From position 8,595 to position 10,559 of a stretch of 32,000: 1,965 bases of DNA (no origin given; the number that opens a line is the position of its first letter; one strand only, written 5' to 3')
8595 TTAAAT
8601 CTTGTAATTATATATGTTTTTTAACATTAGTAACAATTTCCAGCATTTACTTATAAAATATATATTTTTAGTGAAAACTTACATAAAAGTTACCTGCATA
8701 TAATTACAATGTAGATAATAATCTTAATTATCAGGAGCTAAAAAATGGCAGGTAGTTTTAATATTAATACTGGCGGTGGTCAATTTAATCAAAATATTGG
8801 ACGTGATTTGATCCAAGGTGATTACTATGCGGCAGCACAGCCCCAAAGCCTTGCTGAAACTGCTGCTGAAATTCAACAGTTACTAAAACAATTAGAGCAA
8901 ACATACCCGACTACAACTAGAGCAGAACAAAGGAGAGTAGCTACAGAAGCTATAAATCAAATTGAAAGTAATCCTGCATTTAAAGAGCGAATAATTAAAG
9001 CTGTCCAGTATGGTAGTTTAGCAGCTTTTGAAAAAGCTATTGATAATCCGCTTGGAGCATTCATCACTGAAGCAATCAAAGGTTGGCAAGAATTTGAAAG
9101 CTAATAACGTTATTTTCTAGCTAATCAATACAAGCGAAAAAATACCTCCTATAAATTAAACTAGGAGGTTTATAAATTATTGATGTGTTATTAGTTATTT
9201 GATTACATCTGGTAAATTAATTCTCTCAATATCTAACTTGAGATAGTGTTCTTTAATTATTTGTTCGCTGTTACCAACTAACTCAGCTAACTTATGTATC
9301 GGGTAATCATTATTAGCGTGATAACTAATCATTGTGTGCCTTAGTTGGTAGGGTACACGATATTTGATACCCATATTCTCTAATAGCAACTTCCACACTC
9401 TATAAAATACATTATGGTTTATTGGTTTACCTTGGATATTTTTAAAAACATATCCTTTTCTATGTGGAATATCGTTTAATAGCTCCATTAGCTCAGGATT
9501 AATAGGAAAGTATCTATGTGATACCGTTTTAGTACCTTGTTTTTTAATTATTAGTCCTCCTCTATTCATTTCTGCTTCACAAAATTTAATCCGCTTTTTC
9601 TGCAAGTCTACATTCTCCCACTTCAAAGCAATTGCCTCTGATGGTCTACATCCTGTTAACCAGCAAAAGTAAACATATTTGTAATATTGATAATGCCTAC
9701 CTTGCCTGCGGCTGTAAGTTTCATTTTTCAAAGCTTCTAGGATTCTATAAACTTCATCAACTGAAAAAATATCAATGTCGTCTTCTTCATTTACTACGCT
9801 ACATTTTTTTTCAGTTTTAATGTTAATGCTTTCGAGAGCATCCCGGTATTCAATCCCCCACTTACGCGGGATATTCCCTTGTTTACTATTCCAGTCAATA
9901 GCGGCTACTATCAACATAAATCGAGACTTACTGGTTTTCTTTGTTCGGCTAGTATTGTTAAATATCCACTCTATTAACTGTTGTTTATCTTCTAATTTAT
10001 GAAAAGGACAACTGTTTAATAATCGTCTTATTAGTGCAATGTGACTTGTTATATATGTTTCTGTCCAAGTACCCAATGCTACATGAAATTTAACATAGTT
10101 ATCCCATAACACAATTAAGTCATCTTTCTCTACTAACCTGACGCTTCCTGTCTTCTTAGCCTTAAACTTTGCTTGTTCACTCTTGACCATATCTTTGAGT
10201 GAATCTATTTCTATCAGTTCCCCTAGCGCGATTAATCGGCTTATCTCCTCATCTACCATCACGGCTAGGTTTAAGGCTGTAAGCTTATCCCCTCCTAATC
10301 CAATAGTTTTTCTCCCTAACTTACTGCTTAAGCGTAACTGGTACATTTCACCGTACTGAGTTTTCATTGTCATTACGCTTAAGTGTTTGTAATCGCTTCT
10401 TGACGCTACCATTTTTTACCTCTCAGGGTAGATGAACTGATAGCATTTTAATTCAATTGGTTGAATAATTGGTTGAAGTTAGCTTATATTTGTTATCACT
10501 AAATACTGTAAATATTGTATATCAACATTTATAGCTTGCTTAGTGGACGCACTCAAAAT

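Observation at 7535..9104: Island cargo: membrane-anchored 327-aa protein plus a 119-aa soluble paralogue of its central region, with no nameable domain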

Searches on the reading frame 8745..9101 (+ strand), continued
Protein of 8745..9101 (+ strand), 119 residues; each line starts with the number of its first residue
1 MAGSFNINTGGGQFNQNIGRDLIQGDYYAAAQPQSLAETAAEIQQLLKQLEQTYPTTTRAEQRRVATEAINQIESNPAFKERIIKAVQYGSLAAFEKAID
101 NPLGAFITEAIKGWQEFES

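Call 64: find_encoding_contigs(protein=P0042, flank=7000, max_places=1)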
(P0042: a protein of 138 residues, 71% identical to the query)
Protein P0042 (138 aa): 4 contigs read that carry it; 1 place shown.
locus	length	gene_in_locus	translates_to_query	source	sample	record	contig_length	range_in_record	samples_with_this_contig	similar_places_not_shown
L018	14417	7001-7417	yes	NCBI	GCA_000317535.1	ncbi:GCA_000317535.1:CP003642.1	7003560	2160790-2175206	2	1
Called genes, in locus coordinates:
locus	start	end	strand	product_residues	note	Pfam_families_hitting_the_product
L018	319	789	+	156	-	PF09685:MamF_MmsF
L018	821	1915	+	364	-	PF01408:GFO_IDH_MocA, PF02894:GFO_IDH_MocA_C, PF22725:GFO_IDH_MocA_C3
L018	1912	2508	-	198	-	PF13650:Asp_protease_2, PF13975:gag-asp_proteas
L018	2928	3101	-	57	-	-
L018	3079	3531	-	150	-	PF01048:PNP_UDP_1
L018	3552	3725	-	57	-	-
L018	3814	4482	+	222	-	PF00702:Hydrolase, PF13419:HAD_2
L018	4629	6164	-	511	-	PF13541:ChlI, PF13401:AAA_22 (faint), PF01078:Mg_chelatase, PF07728:AAA_5 (faint), PF13335:Mg_chelatase_C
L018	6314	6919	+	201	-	PF05685:Uma2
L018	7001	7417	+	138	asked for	-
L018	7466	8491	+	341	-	PF00805:Pentapeptide, PF13576:Pentapeptide_3 (faint), PF13599:Pentapeptide_4 (faint), PF00805:Pentapeptide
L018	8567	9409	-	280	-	-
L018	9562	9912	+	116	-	PF11969:DcpS_C, PF01230:HIT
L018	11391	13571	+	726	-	PF00862:GT-B_Sucrose_synth, PF13439:Glyco_transf_4, PF13579:Glyco_trans_4_4, PF00534:Glycos_transf_1, PF13692:Glyco_trans_1_4, PF05116:S6PP, PF08282:Hydrolase_3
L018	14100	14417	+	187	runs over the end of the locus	PF21176:RecR_HhH, PF02132:RecR_ZnF (weak), PF01751:Toprim, PF13662:Toprim_4, PF21175:RecR_C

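Call 79: search_protein_families(library=pfam, proteins=[L017:7557-10127:+], max_evalue=0.001)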
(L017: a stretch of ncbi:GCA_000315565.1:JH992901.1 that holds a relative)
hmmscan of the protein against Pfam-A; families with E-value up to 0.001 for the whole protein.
L017:7557-10127:+ (857 aa): 1 family
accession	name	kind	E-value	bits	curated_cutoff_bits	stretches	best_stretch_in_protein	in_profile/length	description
PF13646.12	HEAT_2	-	1.7e-05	25.5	27.7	0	436-491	2-49/88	HEAT repeats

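Call 89: search_dna_similar(query=window:8745-9101:+, collection=plasmids, mode=protein, max_evalue=0.001, max_rows=30)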
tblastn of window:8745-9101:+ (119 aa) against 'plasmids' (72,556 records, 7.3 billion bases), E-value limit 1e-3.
Records with a match: 32; places in all: 35; records where one place covers at least 80% of the query: 19.
Best place of each record, by identity: 60-80% 4; <60% 28.
By first word of the organism name: Nostoc 15; Tolypothrix 5; Calothrix 3; Microchaete 2; Trichormus 2; Fischerella 1; Gloeothece 1; Synechococcus 1; Sphaerospermopsis 1; Acaryochloris 1.
By predicted mobility (MOB-suite, as given by PLSDB): mobilizable 14; non-mobilizable 14; conjugative 4.
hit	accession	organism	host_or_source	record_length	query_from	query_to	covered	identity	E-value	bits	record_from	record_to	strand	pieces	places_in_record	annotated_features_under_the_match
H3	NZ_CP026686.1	Nostoc sp. 'Peltigera membranacea cyanobiont' N6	Lichen thallus,Peltigera membranacea ...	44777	1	119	100%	73.1%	7e-50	176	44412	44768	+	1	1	pentapeptide repeat-containing protein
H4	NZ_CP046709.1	Nostoc sp. ATCC 53789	-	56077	1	118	99%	71.2%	3e-48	171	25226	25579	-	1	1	pentapeptide repeat-containing protein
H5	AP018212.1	Calothrix brevissima NIES-22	-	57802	1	119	100%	64.7%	1e-43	157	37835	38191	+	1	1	hypothetical protein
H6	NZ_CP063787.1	Tolypothrix sp. PCC 7712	Soil sample,soil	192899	1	119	100%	58.8%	3e-39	145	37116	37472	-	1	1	pentapeptide repeat-containing protein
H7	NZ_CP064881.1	Tolypothrix sp. PCC 7601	Fresh water sample,Fresh water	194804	1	119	100%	58.8%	3e-39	145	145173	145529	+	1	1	pentapeptide repeat-containing protein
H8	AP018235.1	Microchaete diplosiphon NIES-3275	-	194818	1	119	100%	58.8%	3e-39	145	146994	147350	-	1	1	hypothetical protein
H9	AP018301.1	Fischerella sp. NIES-4106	-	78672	1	115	97%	56.5%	6e-38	141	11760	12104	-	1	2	hypothetical protein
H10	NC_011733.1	Gloeothece citriformis PCC 7424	-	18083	3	116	96%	49.2%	8e-29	115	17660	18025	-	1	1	none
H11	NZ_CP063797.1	Tolypothrix sp. PCC 7712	Soil sample,soil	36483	5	118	96%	44.3%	2e-15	77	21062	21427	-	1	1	pentapeptide repeat-containing protein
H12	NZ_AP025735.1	Nostoc cf. commune SO-36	-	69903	8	116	92%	45.9%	1e-21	96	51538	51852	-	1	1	hypothetical protein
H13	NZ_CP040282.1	Nostoc sp. C057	Phaeoceros,pure culture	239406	2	118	98%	41.5%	3e-19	89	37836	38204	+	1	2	hypothetical protein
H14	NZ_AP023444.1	Nostoc sp. MS1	-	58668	1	118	99%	40.0%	9e-19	87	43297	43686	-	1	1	pentapeptide repeat-containing protein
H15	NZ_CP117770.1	Nostoc sp. UHCC 0926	whole organism,lichen surface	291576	1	76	64%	60.5%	5e-23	99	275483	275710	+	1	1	hypothetical protein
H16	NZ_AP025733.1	Nostoc cf. commune SO-36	-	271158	28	118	76%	49.5%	2e-21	94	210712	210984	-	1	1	hypothetical protein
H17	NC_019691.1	Synechococcus sp. PCC 7502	-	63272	1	116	97%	38.5%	4e-16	80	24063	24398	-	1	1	hypothetical protein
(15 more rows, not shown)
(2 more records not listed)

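Call 90: search_dna_similar(query=window:8745-9101:+, collection=phages, mode=protein, max_evalue=0.01, max_rows=10)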
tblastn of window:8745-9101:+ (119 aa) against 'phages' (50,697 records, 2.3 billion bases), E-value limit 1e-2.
No match.

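Call 93: get_annotated_region(hit=H4, flank=5000)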
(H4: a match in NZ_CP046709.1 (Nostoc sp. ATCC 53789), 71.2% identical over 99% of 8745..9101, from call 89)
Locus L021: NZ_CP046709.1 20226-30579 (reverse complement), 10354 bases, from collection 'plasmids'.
description: Nostoc sp. ATCC 53789 plasmid pNsp_f, complete sequence
organism: Nostoc sp. ATCC 53789 (NCBI taxid 76335)
taxonomy: Bacteria; Cyanobacteriota; Cyanophyceae; Nostocales; Nostocaceae; Nostoc; Nostoc sp. ATCC 53789
host: -; source: -; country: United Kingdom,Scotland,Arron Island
typing (MOB-suite, as given by PLSDB): non-mobilizable
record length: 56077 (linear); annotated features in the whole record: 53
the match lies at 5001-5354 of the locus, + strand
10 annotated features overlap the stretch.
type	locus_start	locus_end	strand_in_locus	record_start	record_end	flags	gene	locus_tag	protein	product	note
CDS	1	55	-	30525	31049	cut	-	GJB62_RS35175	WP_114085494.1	helix-turn-helix domain-containing protein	-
CDS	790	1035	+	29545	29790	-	-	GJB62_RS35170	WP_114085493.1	hypothetical protein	-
CDS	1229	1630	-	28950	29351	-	-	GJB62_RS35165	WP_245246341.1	HNH endonuclease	-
CDS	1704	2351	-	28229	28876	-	-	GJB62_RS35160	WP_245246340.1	hypothetical protein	-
CDS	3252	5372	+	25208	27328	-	-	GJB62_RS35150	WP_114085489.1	pentapeptide repeat-containing protein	-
CDS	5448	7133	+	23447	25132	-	-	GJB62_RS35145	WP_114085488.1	NACHT domain-containing protein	-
CDS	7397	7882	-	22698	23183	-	-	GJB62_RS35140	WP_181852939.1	GNAT family N-acetyltransferase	-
CDS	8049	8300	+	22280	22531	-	-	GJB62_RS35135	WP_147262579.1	hypothetical protein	-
CDS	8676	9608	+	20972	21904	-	-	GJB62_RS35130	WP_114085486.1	tyrosine-type recombinase/integrase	GO:0015074 - DNA integration [Evidence IEA]; GO:0006310 - DNA recombination [Evidence IEA]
CDS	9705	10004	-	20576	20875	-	-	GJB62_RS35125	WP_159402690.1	KGK domain-containing protein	-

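Call 100: find_related_loci(query=A2, collection=viral_contigs, flank=6000)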
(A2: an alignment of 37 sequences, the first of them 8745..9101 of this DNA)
Query A2 (119 aa) in viral_contigs; peptide patterns used: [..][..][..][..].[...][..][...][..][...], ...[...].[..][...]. (x = any residue, [..] = any of these).
348 stretches matched a pattern; 1 encode a relative of the query (tblastn E <= 1e-3); 1 distinct loci.
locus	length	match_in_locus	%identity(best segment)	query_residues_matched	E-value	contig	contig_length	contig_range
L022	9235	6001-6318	46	16-119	4e-24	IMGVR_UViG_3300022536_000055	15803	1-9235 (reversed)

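Call 106: get_annotated_region(hit=H3, flank=4000)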
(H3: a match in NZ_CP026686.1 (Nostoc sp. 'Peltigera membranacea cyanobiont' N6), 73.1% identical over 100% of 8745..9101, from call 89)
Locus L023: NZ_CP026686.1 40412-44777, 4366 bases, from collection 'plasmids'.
description: Nostoc sp. 'Peltigera membranacea cyanobiont' N6 plasmid pNPM4, complete sequence
organism: Nostoc sp. 'Peltigera membranacea cyanobiont' N6 (NCBI taxid 1261031)
taxonomy: Bacteria; Cyanobacteriota; Cyanophyceae; Nostocales; Nostocaceae; Nostoc; Nostoc sp. 'Peltigera membranacea cyanobiont' N6
host: -; source: Lichen thallus,Peltigera membranacea thallus; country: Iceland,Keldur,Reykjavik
typing (MOB-suite, as given by PLSDB): mobilizable; relaxase MOBV
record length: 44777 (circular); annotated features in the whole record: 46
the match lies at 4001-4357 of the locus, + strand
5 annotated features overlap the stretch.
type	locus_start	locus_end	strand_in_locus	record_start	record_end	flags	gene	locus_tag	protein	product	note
CDS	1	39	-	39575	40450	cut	-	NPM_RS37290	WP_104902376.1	type I restriction enzyme HsdR N-terminal domain-containing protein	-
CDS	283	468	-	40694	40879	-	-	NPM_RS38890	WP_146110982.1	hypothetical protein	-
CDS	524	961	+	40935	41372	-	-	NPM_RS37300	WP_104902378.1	hypothetical protein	-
CDS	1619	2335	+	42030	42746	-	-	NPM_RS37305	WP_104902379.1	helix-turn-helix transcriptional regulator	-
CDS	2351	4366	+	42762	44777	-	-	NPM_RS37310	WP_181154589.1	pentapeptide repeat-containing protein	-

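Call 107: get_annotated_region(hit=H6, flank=4000)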
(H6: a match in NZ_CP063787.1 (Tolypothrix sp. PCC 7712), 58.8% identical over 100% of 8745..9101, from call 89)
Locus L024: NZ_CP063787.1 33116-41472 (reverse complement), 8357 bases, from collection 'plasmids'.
description: Tolypothrix sp. PCC 7712 plasmid unnamed2, complete sequence
organism: Tolypothrix sp. PCC 7712 (NCBI taxid 2596898)
taxonomy: Bacteria; Cyanobacteriota; Cyanophyceae; Nostocales; Tolypothrichaceae; Tolypothrix; Tolypothrix sp. PCC 7712
host: -; source: Soil sample,soil; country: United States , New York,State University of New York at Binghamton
typing (MOB-suite, as given by PLSDB): mobilizable; replicon rep_cluster_1657; relaxase MOBV
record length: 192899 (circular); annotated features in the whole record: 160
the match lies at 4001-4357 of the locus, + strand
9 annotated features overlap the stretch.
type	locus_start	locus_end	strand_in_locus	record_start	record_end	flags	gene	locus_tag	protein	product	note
CDS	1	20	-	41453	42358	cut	-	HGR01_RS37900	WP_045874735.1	hypothetical protein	-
CDS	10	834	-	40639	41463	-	-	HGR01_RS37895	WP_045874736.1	hypothetical protein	-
CDS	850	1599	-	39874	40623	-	-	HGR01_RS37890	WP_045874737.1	hypothetical protein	-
CDS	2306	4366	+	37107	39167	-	-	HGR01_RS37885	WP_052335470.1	pentapeptide repeat-containing protein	-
CDS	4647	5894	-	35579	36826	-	-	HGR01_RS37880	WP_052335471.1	WD40 repeat domain-containing protein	-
CDS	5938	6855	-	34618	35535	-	-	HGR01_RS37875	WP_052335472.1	GUN4 domain-containing protein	-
CDS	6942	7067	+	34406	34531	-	-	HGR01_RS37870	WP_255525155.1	hypothetical protein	-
CDS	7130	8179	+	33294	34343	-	-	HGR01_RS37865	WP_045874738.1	MoxR family ATPase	-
CDS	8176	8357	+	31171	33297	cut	-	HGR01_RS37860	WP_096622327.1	hypothetical protein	-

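Call 108: get_annotated_region(hit=H11, flank=4000)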
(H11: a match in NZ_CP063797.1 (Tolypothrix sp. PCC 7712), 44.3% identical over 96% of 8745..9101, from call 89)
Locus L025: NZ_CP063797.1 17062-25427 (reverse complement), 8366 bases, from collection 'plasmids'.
description: Tolypothrix sp. PCC 7712 plasmid unnamed12, complete sequence
organism: Tolypothrix sp. PCC 7712 (NCBI taxid 2596898)
taxonomy: Bacteria; Cyanobacteriota; Cyanophyceae; Nostocales; Tolypothrichaceae; Tolypothrix; Tolypothrix sp. PCC 7712
host: -; source: Soil sample,soil; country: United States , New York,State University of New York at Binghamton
typing (MOB-suite, as given by PLSDB): non-mobilizable
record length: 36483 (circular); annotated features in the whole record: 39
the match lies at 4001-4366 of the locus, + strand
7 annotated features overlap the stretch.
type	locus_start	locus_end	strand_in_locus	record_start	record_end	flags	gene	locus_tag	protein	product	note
CDS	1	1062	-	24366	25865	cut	-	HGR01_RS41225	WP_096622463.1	protelomerase family protein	-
CDS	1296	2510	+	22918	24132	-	-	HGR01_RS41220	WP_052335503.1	pentapeptide repeat-containing protein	-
CDS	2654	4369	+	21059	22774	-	-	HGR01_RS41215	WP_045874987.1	pentapeptide repeat-containing protein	-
CDS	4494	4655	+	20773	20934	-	-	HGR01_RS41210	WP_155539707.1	hypothetical protein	-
CDS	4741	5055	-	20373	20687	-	-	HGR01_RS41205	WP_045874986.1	hypothetical protein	-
CDS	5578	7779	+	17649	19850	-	-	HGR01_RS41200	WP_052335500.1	NACHT domain-containing protein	-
CDS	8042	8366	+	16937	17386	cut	-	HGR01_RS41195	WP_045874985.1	hypothetical protein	-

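Call 109: get_annotated_region(hit=H14, flank=4000)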
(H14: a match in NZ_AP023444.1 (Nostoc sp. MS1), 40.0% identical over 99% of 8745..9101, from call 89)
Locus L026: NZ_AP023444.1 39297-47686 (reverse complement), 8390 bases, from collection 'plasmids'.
description: Nostoc sp. MS1 plasmid pNSMS103, complete sequence
organism: Nostoc sp. MS1 (NCBI taxid 2764711)
taxonomy: Bacteria; Cyanobacteriota; Cyanophyceae; Nostocales; Nostocaceae; Nostoc; Nostoc sp. MS1
host: -; source: -; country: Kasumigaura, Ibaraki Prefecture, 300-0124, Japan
typing (MOB-suite, as given by PLSDB): mobilizable; relaxase MOBF
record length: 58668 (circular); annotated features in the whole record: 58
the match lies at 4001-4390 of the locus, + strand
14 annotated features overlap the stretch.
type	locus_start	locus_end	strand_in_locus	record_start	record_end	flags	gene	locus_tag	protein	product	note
CDS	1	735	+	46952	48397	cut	-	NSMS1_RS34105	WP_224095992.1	type IV secretory system conjugative DNA transfer family protein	-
CDS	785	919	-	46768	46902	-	-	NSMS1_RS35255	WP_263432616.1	hypothetical protein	-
CDS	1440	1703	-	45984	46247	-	-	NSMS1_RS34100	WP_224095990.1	hypothetical protein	-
CDS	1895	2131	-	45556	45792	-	-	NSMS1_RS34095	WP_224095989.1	hypothetical protein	-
CDS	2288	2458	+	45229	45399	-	-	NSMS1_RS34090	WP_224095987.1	pentapeptide repeat-containing protein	-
CDS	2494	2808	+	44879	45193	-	-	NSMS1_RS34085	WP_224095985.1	hypothetical protein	-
CDS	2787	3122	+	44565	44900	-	-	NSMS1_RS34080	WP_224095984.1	hypothetical protein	-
CDS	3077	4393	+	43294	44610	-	-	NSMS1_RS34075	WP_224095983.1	pentapeptide repeat-containing protein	-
CDS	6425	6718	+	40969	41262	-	-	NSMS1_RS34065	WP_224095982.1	hypothetical protein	-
CDS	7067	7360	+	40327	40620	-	-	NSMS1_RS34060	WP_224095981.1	hypothetical protein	-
CDS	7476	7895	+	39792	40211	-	-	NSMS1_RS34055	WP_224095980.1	hypothetical protein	-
CDS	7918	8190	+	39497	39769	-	-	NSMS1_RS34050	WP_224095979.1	hypothetical protein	-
CDS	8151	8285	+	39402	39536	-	-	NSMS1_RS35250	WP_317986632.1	AAA family ATPase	-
CDS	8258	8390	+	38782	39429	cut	-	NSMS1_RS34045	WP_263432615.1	ATP-binding protein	-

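Call 114: fold_search(model_id=the predicted structure, library=viral)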
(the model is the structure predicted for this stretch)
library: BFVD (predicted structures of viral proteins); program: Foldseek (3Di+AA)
matches with E <= 10: 152; with E <= 0.001: 0
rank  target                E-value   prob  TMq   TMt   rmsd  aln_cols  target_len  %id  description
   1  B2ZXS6                8.4e-01  0.16  0.26  0.25  11.8       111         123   14  Uncharacterized protein [Ralstonia phage phiRSL1]
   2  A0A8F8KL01            1.2e+00  0.18  0.31  0.28  12.9       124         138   14  Uncharacterized protein [Clandestinovirus]
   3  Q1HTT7                1.4e+00  0.16  0.30  0.35  12.0       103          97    9  A7L [Squirrelpox virus]
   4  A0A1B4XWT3            1.4e+00  0.12  0.27  0.14  18.3       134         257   16  Uncharacterized protein [Tenacibaculum phage pT24]
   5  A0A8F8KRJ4            1.4e+00  0.08  0.22  0.05  13.2       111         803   19  Ubiquitin-like domain-containing protein [Clandestinovirus]
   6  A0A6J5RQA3            1.6e+00  0.16  0.34  0.27  13.9       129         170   15  Uncharacterized protein [uncultured Caudovirales phage]
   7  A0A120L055            1.9e+00  0.12  0.32  0.23  14.5       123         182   14  (no name in the UniProt tables at hand)
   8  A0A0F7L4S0            2.0e+00  0.10  0.24  0.19   8.7        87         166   14  Uncharacterized protein [uncultured marine virus]
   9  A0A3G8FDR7            2.2e+00  0.28  0.35  0.49   5.2        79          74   13  Uncharacterized protein [Streptococcus phage CHPC1148]
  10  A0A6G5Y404            2.2e+00  0.12  0.25  0.33   7.5        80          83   11  (no name in the UniProt tables at hand)
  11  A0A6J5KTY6            2.5e+00  0.15  0.28  0.12   6.9        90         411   20  OmpA-like domain-containing protein [uncultured Caudovirales phage]
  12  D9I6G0                2.5e+00  0.14  0.29  0.13   8.9        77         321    8  Split RnlA RNA ligase 1 and tail fiber attachment catalyst [Acinetobacter phage 133]
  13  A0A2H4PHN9            2.6e+00  0.06  0.22  0.27   9.2        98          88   14  Uncharacterized protein [Dickeya phage PP35]
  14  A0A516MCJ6            2.8e+00  0.07  0.21  0.17   9.8       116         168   13  (no name in the UniProt tables at hand)
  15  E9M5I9                2.8e+00  0.06  0.23  0.19  10.9       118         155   14  Uncharacterized protein [Cricetid gammaherpesvirus 2]
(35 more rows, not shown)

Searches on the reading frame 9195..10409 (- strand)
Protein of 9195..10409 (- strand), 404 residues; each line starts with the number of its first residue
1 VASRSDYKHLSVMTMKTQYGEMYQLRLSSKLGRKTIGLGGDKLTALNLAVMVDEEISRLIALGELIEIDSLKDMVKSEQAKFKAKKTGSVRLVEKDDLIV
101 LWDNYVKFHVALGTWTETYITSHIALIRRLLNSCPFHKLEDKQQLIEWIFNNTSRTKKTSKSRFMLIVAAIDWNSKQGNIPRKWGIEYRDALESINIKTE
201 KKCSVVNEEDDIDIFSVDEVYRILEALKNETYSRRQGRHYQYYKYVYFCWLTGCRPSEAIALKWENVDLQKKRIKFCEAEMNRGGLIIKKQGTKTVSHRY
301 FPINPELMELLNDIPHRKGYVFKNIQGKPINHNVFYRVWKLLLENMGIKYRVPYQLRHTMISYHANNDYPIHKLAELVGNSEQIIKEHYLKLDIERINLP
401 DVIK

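Call 5: search_protein_families(library=pfam, proteins=[window:9195-10409:-], max_evalue=1)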
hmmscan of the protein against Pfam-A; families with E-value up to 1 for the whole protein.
window:9195-10409:- (404 aa): 7 families
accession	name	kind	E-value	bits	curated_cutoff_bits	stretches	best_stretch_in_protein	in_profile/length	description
PF00589.27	Phage_integrase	-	4.7e-18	66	27.1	1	217-393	5-169/172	Phage integrase family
PF13208.11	TerB_N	-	0.013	15.7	25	1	95-199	108-205/207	TerB N-terminal domain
PF03113.19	RSV_NS2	-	0.058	13.9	27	1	125-208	38-119/124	Respiratory synctial virus non-structural protein NS2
PF14144.11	DOG1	-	0.082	13.5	27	1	248-262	60-74/77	Seed dormancy control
PF05195.22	AMP_N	-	0.11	12.7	24.6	1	229-263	23-57/121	Aminopeptidase P, N-terminal domain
PF24687.1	OrgC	-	0.18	12.6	27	1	56-96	14-54/83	Type III Secretion system protein OrgC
PF14769.11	CLAMP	-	0.2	12.6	22.7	1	203-247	52-91/99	Flagellar C1a complex subunit C1a-32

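Call 7: search_protein_families(library=ncbifam, proteins=[window:9195-10409:-], max_evalue=1)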
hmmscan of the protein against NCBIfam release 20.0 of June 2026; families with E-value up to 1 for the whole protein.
window:9195-10409:- (404 aa): 8 families
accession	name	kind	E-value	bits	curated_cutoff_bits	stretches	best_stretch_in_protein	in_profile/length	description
NF040815.2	recomb_XerA_Arch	equivalog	8.1e-10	38.7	220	1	120-397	17-259/263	site-specific tyrosine recombinase/integron integrase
TIGR02225.1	recomb_XerD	equivalog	1.7e-09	37.4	329.6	1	214-395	103-277/290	site-specific tyrosine recombinase XerD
TIGR02224.1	recomb_XerC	equivalog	3.9e-07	29.7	335.15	1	216-397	108-282/295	tyrosine recombinase XerC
NF001399.0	PRK00283.1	subfamily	2.3e-05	23.8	279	1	214-382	113-273/300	tyrosine recombinase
NF002685.0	PRK02436.1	equivalog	0.00023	21.1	178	1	252-391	124-245/245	site-specific tyrosine recombinase XerD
NF002331.0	PRK01287.1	subfamily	0.013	14.4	371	1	213-363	140-283/365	site-specific tyrosine recombinase XerC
NF007370.0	PRK09870.1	subfamily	0.017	14.8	221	1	218-361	16-148/200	tyrosine-type DNA invertase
NF041556.1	tannase_B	equivalog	0.16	11.2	300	1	134-226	204-299/463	subtype B tannase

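Call 8: search_protein_families(library=padloc, proteins=[window:9195-10409:-], max_evalue=1)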
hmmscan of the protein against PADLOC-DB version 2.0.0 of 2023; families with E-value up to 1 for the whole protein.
window:9195-10409:- (404 aa): 0 families

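Call 9: search_protein_families(library=phrogs, proteins=[window:9195-10409:-], max_evalue=1)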
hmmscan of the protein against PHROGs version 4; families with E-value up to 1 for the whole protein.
window:9195-10409:- (404 aa): 5 families
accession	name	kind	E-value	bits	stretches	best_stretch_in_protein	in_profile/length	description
phrog_1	-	integration and excision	5.7e-38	132.6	1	83-394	157-437/611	integrase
phrog_216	-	integration and excision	1.8e-25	90.6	1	213-393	54-225/301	integrase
phrog_5830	-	integration and excision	0.00016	22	1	184-325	78-200/318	integrase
phrog_7685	-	integration and excision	0.012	16.1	1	297-381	127-211/240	integrase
phrog_28972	-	unknown function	0.14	13.4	0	18-38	27-47/63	-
